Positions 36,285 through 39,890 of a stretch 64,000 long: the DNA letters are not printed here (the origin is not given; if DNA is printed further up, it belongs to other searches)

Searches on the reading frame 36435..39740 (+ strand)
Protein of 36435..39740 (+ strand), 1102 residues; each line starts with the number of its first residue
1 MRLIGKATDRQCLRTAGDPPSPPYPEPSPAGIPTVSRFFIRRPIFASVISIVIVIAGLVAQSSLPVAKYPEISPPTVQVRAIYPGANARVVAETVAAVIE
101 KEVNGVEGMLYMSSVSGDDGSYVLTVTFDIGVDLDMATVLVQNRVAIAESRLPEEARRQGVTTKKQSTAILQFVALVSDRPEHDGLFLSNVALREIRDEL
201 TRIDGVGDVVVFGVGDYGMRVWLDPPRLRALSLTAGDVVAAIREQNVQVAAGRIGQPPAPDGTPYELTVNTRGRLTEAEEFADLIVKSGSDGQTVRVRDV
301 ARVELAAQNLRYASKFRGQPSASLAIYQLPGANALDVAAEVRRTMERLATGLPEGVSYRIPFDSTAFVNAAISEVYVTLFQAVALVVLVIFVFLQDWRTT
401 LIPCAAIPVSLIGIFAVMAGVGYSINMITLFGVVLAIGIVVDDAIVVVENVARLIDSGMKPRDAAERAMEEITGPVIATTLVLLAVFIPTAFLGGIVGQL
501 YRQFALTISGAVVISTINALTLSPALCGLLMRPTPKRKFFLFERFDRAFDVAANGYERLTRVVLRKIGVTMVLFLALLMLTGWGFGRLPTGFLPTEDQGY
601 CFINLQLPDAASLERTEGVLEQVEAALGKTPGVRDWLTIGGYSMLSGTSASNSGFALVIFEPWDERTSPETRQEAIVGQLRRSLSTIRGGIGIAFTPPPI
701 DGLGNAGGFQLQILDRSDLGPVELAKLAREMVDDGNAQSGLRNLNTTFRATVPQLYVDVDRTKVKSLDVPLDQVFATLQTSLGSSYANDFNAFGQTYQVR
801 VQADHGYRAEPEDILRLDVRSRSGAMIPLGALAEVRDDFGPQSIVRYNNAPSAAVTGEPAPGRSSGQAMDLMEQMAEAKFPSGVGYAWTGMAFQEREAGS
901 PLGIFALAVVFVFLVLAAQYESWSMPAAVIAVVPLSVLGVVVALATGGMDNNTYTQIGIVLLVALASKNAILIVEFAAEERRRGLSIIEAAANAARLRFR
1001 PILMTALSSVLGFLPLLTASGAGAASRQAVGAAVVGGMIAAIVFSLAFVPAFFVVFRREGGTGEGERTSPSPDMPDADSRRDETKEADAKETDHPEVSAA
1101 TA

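Call 96: search_protein_families(library=pfam, proteins=[window:36435-39740:+], max_evalue=0.0001)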
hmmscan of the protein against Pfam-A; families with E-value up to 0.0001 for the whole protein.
window:36435-39740:+ (1102 aa): 2 families
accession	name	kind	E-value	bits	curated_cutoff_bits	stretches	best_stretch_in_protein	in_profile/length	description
PF00873.25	ACR_tran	-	0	1100.8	28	1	36-1057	2-1021/1021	AcrB/AcrD/AcrF family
PF03176.21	MMPL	-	1e-14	54.7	20.5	2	881-1059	120-305/333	MMPL family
